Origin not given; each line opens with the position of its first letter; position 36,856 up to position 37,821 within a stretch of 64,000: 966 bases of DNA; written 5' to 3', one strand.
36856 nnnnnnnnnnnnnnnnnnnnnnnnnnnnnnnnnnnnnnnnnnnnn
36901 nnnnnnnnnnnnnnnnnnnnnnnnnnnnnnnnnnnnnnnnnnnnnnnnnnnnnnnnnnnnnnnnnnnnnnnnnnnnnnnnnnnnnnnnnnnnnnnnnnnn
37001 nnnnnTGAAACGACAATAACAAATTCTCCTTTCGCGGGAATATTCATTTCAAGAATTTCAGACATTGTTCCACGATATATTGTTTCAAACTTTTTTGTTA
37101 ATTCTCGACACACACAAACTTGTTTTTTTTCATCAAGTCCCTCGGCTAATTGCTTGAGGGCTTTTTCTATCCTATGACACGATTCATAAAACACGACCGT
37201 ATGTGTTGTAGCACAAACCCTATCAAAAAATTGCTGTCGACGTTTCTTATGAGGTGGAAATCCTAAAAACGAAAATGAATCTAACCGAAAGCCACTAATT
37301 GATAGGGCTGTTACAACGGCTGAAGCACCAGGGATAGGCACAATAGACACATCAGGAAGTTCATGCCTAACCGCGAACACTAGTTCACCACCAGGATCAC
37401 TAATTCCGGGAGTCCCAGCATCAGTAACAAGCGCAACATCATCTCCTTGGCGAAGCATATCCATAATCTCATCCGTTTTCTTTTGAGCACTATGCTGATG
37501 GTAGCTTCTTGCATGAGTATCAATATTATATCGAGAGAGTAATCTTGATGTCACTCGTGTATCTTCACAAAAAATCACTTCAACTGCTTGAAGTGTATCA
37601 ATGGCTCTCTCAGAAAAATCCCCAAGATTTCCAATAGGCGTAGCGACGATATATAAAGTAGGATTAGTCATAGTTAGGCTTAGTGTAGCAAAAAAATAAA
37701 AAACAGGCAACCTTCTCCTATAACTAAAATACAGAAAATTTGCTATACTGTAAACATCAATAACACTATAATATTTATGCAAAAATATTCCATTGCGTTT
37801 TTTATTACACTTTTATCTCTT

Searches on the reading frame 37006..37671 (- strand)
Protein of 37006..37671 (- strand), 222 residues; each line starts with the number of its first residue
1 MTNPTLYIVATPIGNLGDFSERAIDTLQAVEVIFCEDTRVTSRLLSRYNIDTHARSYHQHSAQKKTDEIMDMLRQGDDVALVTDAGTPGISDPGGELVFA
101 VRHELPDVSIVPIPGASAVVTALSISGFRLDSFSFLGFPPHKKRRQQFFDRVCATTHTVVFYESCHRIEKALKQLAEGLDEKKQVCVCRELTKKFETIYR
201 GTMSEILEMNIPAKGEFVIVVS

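Call 10: find_related_loci(query=window:37006-37671:-, collection=genome_contigs, flank=3000)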
Query seq(222 aa) (222 aa) in genome_contigs; peptide patterns used: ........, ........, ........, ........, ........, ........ (x = any residue, [..] = any of these).
595 stretches matched a pattern; 37 encode a relative of the query (tblastn E <= 1e-3); 37 distinct loci.
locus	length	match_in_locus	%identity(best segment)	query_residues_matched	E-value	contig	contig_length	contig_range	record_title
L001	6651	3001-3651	57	5-222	6e-75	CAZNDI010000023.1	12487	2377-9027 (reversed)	MAG TPA_asm: uncultured Candidatus Peribacteria bacterium isolate binchicken_co73_89 genome assembly, contig: NODE_912_l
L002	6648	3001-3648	50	1-221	3e-65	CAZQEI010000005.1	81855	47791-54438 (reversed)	MAG TPA_asm: uncultured Gammaproteobacteria bacterium isolate SRP272421_co2_478 genome assembly, contig: NODE_358_length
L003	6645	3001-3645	50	5-221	8e-61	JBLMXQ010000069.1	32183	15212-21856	MAG: Betaproteobacteria bacterium isolate MAG252 PRJNA957066_bin33_renamed_68, whole genome shotgun sequence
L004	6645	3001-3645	48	5-221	1e-59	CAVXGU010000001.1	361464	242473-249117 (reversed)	MAG: uncultured Acidobacteriota bacterium isolate MFD02416.bin.1.281 genome assembly, contig: contig_102258, whole genom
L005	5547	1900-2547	47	5-222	1e-55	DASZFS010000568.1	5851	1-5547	MAG TPA_asm: Vicinamibacterales bacterium isolate SMAG_U6528 k141_1112244, whole genome shotgun sequence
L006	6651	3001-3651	44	4-222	4e-55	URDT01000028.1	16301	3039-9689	uncultured Tenericutes bacterium isolate UMGS900 genome assembly, contig: NODE_2230_length_16301_cov_4.360762, whole gen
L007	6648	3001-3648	45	5-221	2e-54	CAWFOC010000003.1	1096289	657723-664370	MAG: uncultured Acidobacteriota bacterium isolate MFD06229.bin.2.236 genome assembly, contig: contig_15348, whole genome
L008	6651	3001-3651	44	4-222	3e-54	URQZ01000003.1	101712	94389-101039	uncultured Tenericutes bacterium isolate UMGS1271 genome assembly, contig: NODE_26_length_101712_cov_8.367166, whole gen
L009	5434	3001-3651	43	6-221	2e-53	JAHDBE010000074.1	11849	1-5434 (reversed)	MAG: Saprospiraceae bacterium isolate MAG-103 RZ_15446, whole genome shotgun sequence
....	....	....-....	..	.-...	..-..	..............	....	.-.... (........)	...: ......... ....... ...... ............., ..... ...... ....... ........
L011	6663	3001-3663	46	5-222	3e-53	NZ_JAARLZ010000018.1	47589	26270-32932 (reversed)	Luteibacter anthropi strain CCUG 25036 NODE_18_length_47589_cov_44.559830, whole genome shotgun sequence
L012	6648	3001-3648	43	6-222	3e-53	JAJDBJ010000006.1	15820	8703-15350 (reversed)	MAG: Nitrospinaceae bacterium isolate OFTM368 OFTM368_5, whole genome shotgun sequence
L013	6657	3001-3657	44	5-222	1e-52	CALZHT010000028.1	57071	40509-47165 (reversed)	MAG: uncultured Desulfobulbaceae bacterium isolate FO_M_Desulfobacterota_18 genome assembly, contig: scaffold_839, whole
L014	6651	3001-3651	44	4-222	1e-52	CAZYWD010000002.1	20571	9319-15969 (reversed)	MAG TPA_asm: uncultured Muribaculaceae bacterium isolate SRP192927_co4_189 genome assembly, contig: NODE_5065_length_205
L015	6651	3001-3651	43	4-222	2e-52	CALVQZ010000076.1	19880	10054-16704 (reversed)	MAG: uncultured Bacilli bacterium isolate E09__bin297 genome assembly, contig: E09__k127_6500948, whole genome shotgun s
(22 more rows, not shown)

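Call 13: find_homologous_proteins(query=window:37006-37671:-, max_evalue=1e-40)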
Query seq(222 aa) (222 aa): 7892 proteins with E <= 1e-40 among 8000 candidates; the best 120 are listed.
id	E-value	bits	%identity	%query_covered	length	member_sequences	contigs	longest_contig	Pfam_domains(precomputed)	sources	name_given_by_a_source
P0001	1.4e-143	494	100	100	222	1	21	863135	PF00590.26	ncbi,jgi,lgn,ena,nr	ncbi:MAG: 16S rRNA (cytidine(1402)-2'-O)-methyltransferase [Candidatus Magasanikbacteria bacterium]|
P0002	1.5e-91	324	65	99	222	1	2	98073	PF00590.26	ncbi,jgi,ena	jgi:16S rRNA (cytidine1402-2'-O)-methyltransferase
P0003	1.3e-89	318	64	100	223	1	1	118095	PF00590.26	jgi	-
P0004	1.5e-89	317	63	100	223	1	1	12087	PF00590.26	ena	-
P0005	2.2e-89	317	67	100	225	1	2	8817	PF00590.26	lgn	-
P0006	1.6e-88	314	65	98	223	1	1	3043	PF00590.26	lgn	-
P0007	2.0e-88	314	63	98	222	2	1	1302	PF00590.26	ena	-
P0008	2.8e-88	313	65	99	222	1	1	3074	PF00590.26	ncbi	-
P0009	2.9e-88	313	65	97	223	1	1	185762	PF00590.26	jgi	-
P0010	5.2e-88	312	63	98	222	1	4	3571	PF00590.26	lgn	-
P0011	6.2e-88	312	66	99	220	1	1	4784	PF00590.26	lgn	-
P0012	8.7e-88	312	64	100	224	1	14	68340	PF00590.26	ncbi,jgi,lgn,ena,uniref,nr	ncbi:MAG: 16S rRNA (cytidine(1402)-2'-O)-methyltransferase [Candidatus Magasanikbacteria bacterium]|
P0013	4.0e-87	310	65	99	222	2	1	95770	PF00590.26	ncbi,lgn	-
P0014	1.1e-86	308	63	100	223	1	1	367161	PF00590.26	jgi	jgi:16S rRNA (cytidine1402-2'-O)-methyltransferase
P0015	1.6e-86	308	64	100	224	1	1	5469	PF00590.26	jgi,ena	-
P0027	4.2e-85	303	65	98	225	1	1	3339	PF00590.26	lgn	-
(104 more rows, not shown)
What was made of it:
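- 37003..37671 (-): Flanking gene rsmI, convergent with the predicted RNA. It is 100% identical to P0001, named 16S rRNA (cytidine1402-2'-O)-methyltransferase, from Candidatus Magasanikbacteria (call 13).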

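Call 14: find_encoding_contigs(protein=P0002, flank=2500, max_places=2)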
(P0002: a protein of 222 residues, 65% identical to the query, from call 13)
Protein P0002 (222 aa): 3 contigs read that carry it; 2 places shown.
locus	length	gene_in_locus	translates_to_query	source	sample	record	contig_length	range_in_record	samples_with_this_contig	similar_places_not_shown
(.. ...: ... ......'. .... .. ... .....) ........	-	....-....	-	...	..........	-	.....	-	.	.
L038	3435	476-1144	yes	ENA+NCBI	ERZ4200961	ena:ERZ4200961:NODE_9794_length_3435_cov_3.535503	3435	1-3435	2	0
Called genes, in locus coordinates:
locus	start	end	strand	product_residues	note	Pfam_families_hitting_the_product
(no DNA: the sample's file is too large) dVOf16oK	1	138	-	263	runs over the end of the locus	PF02900:LigB, PF01875:Memo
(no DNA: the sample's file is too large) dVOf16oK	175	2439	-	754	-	PF00768:Peptidase_S11, PF13354:Beta-lactamase2 (weak)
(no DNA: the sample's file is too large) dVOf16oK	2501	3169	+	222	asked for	PF00590:TP_methylase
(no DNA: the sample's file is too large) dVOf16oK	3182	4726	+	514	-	PF00133:tRNA-synt_1, PF09334:tRNA-synt_1g, PF00133:tRNA-synt_1, PF01406:tRNA-synt_1e (weak)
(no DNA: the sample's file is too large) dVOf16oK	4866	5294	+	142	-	-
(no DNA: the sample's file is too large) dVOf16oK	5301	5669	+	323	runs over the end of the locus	PF01565:FAD_binding_4, PF02873:MurB_C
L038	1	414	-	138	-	?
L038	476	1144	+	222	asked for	PF00590:TP_methylase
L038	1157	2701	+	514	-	PF00133:tRNA-synt_1, PF09334:tRNA-synt_1g, PF00133:tRNA-synt_1, PF01406:tRNA-synt_1e (weak)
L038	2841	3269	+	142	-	-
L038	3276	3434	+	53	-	?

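Call 15: find_encoding_contigs(protein=P0003, flank=2500, max_places=2)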
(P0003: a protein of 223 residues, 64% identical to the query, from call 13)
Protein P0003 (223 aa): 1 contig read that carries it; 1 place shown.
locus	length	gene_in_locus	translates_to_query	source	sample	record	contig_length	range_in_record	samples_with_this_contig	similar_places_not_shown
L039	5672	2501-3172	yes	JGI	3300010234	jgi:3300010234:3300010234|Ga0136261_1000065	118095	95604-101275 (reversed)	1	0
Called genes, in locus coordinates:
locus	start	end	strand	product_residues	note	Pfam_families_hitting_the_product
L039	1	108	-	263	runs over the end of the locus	PF02900:LigB, PF01875:Memo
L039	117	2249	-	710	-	PF00768:Peptidase_S11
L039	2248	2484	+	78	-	-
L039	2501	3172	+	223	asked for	PF00590:TP_methylase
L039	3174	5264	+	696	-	-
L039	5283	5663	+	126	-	-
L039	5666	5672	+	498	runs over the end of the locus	PF00133:tRNA-synt_1, PF01406:tRNA-synt_1e (weak), PF09334:tRNA-synt_1g, PF00133:tRNA-synt_1, PF08264:Anticodon_1 (weak)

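Call 16: find_encoding_contigs(protein=P0009, flank=2500, max_places=2)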
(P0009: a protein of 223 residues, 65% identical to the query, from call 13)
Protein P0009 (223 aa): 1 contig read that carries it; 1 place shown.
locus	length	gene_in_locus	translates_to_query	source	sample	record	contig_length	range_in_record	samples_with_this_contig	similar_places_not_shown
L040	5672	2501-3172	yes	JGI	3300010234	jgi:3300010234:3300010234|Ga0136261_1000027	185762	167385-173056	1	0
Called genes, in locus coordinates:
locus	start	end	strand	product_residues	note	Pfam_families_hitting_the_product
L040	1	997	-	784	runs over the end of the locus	PF00768:Peptidase_S11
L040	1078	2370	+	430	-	-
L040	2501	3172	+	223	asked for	PF00590:TP_methylase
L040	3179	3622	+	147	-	-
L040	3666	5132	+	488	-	PF00133:tRNA-synt_1, PF09334:tRNA-synt_1g, PF00133:tRNA-synt_1, PF01406:tRNA-synt_1e (weak), PF08264:Anticodon_1 (weak)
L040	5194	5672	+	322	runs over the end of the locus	PF01565:FAD_binding_4, PF02873:MurB_C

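Call 19: find_encoding_contigs(protein=P0001, flank=3000, max_places=10)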
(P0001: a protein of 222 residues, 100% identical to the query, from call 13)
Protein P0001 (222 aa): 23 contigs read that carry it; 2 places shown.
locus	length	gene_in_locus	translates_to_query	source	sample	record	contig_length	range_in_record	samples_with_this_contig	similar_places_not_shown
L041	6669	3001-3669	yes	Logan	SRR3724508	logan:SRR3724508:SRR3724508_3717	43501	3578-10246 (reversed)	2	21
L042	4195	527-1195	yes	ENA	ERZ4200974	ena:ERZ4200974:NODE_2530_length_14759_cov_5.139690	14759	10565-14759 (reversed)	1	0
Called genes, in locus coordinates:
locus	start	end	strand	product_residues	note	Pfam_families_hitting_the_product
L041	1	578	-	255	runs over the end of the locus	PF02900:LigB, PF01875:Memo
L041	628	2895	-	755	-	PF00768:Peptidase_S11, PF13354:Beta-lactamase2 (weak)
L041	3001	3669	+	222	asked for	PF00590:TP_methylase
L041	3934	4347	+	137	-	PF00293:NUDIX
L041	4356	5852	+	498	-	PF00133:tRNA-synt_1, PF09334:tRNA-synt_1g, PF00133:tRNA-synt_1, PF01406:tRNA-synt_1e (weak), PF08264:Anticodon_1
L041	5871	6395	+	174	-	PF02674:Colicin_V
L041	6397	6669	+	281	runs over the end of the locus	PF01026:TatD_DNase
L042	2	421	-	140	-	?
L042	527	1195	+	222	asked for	PF00590:TP_methylase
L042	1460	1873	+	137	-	PF00293:NUDIX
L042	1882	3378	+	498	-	PF00133:tRNA-synt_1, PF09334:tRNA-synt_1g, PF00133:tRNA-synt_1, PF01406:tRNA-synt_1e (weak), PF08264:Anticodon_1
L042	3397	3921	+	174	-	PF02674:Colicin_V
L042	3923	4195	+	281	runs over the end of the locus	PF01026:TatD_DNase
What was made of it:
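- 36744..37022 (-): A 92-codon open frame that spans the whole block on the operon strand. It is judged not to be a gene. The gene calls shown for two same-strain contigs leave this gap empty (call 19).
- The gene calls shown for two same-strain contigs leave the gap empty (call 19).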

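Call 59: find_encoding_contigs(protein=P0005, flank=3000, max_places=2)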
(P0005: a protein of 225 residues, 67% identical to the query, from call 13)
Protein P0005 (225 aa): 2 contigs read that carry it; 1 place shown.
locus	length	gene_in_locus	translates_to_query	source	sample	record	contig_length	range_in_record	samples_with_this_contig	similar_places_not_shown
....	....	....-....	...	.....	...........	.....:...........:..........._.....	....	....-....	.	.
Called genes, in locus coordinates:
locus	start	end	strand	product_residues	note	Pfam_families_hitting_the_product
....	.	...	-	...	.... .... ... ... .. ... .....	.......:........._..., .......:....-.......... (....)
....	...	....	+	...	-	-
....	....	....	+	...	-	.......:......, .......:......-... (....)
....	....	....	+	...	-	-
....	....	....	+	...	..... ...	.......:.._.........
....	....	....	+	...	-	-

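Call 60: find_encoding_contigs(protein=P0011, flank=3000, max_places=2)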
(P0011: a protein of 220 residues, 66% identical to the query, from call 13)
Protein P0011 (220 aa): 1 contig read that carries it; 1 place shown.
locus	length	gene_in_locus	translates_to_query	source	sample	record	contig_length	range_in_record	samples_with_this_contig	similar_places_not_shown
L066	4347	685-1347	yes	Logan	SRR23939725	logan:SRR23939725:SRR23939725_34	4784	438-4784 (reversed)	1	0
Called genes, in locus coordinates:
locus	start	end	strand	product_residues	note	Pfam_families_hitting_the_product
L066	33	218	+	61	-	PF12837:Fer4_6 (faint), PF00037:Fer4 (faint), PF13459:Fer4_15, PF13370:Fer4_13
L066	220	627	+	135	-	-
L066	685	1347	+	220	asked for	PF00590:TP_methylase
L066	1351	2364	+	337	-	-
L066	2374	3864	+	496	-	PF00133:tRNA-synt_1, PF09334:tRNA-synt_1g, PF00133:tRNA-synt_1, PF01406:tRNA-synt_1e (weak), PF08264:Anticodon_1 (faint)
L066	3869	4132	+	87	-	-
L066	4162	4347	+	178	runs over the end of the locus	PF02674:Colicin_V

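Call 105: find_encoding_contigs(protein=P0013, flank=2500, max_places=2)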
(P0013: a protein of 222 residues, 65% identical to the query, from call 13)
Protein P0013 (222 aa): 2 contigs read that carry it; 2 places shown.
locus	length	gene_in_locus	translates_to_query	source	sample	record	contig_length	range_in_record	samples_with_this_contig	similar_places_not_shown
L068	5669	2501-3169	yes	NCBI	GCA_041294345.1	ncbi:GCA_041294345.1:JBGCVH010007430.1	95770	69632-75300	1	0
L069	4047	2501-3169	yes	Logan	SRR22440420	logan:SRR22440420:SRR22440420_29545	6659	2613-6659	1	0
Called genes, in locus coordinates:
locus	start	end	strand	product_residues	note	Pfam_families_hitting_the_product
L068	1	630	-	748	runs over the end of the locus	PF00768:Peptidase_S11, PF13354:Beta-lactamase2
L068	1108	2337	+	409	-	PF03171:2OG-FeII_Oxy (weak)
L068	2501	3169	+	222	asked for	PF00590:TP_methylase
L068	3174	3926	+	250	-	-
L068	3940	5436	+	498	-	PF00133:tRNA-synt_1, PF09334:tRNA-synt_1g, PF00133:tRNA-synt_1, PF01406:tRNA-synt_1e (weak)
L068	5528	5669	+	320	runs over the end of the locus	PF01565:FAD_binding_4, PF02873:MurB_C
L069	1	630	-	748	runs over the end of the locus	PF00768:Peptidase_S11, PF13354:Beta-lactamase2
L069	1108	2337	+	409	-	PF03171:2OG-FeII_Oxy (weak)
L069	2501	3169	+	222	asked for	PF00590:TP_methylase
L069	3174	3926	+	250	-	-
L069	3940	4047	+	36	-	?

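Call 106: find_encoding_contigs(protein=P0027, flank=2500, max_places=2)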
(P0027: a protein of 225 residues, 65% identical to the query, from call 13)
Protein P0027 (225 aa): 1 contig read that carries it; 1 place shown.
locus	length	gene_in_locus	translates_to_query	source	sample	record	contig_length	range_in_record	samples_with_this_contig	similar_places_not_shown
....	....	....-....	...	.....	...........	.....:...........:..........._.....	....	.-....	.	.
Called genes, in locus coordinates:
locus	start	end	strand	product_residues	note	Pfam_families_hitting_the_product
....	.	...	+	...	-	?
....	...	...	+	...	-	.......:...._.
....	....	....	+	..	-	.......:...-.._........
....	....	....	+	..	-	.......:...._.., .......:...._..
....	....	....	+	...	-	-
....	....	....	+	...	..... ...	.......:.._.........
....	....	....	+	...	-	-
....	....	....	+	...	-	?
